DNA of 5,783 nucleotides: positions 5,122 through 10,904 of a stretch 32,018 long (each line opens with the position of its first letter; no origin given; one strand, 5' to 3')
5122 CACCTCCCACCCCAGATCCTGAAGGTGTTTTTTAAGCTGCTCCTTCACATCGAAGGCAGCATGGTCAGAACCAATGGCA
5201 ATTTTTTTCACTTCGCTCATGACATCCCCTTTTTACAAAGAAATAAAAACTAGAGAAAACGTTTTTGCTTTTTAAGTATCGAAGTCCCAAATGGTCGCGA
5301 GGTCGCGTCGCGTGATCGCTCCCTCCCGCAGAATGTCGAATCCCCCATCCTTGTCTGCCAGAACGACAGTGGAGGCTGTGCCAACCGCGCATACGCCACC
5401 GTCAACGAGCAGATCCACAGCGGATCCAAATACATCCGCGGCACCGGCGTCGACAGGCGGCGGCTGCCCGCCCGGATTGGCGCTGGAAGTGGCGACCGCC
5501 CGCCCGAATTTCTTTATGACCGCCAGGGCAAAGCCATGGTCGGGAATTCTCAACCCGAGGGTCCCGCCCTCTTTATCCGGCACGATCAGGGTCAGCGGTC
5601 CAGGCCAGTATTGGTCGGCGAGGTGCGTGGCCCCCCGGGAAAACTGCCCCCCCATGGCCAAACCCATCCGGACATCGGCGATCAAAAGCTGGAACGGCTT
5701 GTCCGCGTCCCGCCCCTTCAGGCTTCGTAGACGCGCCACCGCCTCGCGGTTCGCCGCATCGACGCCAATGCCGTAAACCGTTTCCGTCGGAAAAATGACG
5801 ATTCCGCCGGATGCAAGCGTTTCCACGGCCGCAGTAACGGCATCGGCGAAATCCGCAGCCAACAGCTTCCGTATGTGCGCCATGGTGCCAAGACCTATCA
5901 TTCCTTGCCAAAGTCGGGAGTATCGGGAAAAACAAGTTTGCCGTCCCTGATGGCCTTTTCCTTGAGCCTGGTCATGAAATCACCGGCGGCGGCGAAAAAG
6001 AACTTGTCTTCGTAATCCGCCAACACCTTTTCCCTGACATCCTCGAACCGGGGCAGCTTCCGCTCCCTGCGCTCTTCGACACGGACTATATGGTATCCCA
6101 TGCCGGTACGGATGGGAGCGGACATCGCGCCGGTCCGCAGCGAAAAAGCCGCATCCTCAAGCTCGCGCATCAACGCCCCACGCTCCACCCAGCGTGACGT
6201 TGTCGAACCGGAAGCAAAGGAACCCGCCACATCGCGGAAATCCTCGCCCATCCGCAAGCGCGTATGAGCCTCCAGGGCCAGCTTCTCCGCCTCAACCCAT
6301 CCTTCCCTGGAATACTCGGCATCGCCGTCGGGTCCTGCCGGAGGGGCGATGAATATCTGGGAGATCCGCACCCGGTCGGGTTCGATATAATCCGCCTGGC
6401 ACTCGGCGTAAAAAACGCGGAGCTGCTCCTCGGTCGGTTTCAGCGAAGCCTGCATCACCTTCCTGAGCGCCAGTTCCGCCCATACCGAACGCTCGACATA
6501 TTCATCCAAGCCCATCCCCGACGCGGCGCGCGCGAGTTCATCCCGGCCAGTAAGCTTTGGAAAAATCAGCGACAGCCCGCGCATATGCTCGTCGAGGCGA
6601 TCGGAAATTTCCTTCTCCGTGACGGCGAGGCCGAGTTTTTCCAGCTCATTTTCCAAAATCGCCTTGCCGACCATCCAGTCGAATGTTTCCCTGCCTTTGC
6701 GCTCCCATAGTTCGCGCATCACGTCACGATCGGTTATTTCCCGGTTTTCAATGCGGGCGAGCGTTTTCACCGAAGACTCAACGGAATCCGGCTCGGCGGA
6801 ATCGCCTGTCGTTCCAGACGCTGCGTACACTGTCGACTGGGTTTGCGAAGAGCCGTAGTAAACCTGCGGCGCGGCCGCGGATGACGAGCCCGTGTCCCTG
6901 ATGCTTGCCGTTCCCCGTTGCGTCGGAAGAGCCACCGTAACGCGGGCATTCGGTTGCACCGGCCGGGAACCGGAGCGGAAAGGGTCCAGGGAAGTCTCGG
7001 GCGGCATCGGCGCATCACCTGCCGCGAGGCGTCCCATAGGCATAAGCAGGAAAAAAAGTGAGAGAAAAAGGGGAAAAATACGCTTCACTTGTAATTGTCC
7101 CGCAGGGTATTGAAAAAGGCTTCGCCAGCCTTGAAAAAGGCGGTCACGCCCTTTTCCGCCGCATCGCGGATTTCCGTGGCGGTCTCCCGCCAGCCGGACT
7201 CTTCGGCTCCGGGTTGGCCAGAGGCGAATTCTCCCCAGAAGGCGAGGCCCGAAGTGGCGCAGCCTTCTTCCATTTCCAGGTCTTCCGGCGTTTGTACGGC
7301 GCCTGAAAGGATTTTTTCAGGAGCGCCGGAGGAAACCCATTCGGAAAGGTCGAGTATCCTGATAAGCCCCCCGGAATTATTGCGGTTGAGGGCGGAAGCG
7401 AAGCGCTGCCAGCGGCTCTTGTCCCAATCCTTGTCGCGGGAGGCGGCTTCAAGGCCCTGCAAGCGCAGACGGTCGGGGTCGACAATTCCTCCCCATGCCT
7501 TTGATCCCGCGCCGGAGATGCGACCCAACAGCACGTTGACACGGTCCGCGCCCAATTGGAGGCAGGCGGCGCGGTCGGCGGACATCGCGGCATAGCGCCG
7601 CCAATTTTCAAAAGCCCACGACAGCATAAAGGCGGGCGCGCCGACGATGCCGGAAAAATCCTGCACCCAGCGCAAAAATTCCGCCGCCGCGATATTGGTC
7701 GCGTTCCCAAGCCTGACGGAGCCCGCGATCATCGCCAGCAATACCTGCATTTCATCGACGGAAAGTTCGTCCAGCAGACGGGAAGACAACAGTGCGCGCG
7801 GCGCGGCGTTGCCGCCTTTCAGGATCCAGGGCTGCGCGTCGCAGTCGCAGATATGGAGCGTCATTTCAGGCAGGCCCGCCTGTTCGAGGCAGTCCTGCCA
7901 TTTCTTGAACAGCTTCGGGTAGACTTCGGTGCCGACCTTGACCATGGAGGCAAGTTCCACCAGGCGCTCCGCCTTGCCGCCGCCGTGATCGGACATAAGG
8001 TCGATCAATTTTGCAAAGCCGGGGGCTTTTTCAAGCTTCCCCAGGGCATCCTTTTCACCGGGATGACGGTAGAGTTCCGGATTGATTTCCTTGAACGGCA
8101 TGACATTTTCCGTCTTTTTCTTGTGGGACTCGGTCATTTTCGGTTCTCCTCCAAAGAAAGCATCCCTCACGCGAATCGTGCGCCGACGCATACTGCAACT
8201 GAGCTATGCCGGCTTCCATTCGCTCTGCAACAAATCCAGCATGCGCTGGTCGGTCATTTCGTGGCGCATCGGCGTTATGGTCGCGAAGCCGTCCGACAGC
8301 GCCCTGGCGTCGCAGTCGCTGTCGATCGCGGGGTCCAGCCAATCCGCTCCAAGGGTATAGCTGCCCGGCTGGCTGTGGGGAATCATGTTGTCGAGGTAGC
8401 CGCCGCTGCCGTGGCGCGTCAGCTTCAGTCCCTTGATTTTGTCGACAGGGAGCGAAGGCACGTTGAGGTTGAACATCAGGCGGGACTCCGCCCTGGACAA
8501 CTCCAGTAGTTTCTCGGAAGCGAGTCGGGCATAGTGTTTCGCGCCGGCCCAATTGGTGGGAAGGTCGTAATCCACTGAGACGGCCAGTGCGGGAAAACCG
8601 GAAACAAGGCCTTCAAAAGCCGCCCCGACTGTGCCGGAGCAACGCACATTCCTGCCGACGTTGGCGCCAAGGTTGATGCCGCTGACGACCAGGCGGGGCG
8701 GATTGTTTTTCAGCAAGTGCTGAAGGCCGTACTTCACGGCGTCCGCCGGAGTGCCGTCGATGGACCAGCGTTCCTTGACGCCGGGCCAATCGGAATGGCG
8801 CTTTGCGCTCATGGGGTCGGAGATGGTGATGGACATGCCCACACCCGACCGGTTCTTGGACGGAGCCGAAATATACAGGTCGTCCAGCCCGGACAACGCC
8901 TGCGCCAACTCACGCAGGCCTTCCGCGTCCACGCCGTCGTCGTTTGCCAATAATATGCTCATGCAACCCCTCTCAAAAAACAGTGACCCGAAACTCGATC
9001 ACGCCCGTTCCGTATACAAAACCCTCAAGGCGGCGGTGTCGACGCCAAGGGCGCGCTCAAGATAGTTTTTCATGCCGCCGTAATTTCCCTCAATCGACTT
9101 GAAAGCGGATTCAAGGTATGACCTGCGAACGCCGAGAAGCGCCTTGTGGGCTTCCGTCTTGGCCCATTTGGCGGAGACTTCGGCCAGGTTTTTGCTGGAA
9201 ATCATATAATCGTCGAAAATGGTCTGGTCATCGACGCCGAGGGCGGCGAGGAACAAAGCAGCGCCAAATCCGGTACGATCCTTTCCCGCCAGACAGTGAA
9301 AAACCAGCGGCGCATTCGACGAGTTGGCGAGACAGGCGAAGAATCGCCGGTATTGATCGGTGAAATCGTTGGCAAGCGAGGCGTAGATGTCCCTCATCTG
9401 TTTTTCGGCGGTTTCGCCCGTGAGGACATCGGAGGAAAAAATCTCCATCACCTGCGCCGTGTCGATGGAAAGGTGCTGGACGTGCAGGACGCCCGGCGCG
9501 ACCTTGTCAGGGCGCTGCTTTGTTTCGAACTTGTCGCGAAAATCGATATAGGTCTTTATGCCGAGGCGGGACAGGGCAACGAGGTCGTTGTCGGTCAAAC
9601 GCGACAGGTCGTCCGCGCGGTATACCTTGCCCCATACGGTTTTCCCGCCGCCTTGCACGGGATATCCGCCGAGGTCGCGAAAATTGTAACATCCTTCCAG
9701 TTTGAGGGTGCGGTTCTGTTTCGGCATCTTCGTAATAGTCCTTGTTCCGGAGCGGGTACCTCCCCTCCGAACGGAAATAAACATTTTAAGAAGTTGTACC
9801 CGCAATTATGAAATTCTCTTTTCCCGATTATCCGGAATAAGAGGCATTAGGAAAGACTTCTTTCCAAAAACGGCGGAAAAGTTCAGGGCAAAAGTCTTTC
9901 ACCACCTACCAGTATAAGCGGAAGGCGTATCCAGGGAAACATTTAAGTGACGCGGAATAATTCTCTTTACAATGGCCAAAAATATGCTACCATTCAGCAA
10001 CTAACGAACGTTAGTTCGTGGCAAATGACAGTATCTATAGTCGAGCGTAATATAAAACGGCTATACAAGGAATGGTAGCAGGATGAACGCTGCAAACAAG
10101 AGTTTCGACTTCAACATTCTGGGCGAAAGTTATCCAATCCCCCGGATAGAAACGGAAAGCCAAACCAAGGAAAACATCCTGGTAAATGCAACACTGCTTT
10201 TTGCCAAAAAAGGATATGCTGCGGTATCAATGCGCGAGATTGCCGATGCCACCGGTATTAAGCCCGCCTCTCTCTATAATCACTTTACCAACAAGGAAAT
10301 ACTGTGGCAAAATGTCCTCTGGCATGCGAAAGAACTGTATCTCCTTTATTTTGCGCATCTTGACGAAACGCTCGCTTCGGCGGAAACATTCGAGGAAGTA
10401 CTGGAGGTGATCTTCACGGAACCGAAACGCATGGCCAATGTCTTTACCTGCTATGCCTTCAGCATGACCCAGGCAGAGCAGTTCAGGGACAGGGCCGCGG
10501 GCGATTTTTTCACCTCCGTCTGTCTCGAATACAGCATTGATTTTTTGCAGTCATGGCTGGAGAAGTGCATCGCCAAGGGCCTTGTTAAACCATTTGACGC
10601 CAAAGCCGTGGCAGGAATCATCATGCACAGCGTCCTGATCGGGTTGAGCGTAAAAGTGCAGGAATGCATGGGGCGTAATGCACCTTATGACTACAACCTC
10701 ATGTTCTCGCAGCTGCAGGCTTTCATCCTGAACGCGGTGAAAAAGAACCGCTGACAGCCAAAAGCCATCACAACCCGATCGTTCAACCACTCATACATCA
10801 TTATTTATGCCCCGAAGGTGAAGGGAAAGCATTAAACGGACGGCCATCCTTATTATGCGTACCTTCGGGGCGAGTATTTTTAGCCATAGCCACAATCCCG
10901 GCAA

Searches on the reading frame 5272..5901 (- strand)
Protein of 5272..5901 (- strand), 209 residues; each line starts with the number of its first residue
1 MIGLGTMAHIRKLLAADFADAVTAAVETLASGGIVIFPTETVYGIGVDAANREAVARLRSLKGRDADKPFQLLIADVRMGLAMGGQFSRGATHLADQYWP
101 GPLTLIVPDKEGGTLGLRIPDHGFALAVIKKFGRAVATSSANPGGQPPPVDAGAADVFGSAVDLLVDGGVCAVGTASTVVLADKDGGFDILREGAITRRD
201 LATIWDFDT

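Call 65: search_protein_families(library=pfam, proteins=[window:5272-5901:-], max_evalue=0.0001)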
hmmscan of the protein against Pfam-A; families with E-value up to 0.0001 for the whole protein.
window:5272-5901:- (209 aa): 1 family
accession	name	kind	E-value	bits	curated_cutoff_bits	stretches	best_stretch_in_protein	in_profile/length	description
PF01300.24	Sua5_yciO_yrdC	-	1.4e-42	145.7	25.1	1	28-194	2-178/178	Telomere recombination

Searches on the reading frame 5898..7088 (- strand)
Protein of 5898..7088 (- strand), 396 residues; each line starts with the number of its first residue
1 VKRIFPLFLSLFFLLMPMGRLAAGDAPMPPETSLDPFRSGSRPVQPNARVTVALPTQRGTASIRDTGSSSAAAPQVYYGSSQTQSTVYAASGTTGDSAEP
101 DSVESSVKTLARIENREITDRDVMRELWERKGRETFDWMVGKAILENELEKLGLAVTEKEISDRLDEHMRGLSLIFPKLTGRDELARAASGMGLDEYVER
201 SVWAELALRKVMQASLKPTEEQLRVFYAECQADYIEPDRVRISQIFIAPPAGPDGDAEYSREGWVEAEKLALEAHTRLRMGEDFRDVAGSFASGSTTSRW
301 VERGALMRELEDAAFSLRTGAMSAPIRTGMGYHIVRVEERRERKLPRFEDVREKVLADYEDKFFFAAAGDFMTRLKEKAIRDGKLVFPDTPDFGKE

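Call 65: search_protein_families(library=pfam, proteins=[window:5898-7088:-], max_evalue=0.0001)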
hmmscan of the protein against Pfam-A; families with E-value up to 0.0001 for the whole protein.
window:5898-7088:- (396 aa): 3 families
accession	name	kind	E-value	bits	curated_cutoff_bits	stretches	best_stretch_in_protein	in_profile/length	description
PF13145.12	Rotamase_2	-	2.8e-13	51.2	27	1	218-353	1-121/121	PPIC-type PPIASE domain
PF00639.27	Rotamase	-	3e-11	44.6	21.7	1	260-338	11-96/97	PPIC-type PPIASE domain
PF13616.12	Rotamase_3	-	2.5e-09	38.2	22.5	1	237-340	13-115/116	PPIC-type PPIASE domain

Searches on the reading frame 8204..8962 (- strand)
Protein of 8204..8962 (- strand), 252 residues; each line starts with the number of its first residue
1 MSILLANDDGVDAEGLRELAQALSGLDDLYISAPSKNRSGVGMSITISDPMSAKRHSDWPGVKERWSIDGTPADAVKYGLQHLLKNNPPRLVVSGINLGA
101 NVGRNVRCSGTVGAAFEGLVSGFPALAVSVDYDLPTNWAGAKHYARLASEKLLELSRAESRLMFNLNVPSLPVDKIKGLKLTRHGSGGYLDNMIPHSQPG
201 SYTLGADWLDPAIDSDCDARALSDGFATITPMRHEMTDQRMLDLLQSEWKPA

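Call 65: search_protein_families(library=pfam, proteins=[window:8204-8962:-], max_evalue=0.0001)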
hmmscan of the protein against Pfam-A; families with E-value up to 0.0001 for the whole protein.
window:8204-8962:- (252 aa): 1 family
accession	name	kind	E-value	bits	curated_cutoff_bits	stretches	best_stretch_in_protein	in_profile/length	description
PF01975.23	SurE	-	2.4e-53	181.2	22.1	1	3-187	1-185/189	Survival protein SurE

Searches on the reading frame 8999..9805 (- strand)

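Call 65: search_protein_families(library=pfam, proteins=[window:8999-9805:-], max_evalue=0.0001)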
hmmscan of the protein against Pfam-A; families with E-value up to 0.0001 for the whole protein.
window:8999-9805:- (268 aa): 2 families
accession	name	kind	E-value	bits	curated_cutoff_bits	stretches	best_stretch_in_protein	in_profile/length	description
PF13350.11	Y_phosphatase3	-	1.8e-66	225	22.2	1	34-263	1-234/240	Tyrosine phosphatase family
PF22784.1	PTP-SAK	-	2.1e-05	25.1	27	1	150-198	71-121/153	Swiss Army Knife protein, DSP-PTPase phosphatase domain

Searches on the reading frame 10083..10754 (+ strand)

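Call 65: search_protein_families(library=pfam, proteins=[window:10083-10754:+], max_evalue=0.0001)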
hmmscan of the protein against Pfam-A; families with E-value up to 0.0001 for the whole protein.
window:10083-10754:+ (223 aa): 1 family
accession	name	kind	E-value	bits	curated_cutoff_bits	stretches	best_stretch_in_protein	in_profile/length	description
PF00440.29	TetR_N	-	7.5e-14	51.7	24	1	32-74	1-43/47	Bacterial regulatory proteins, tetR family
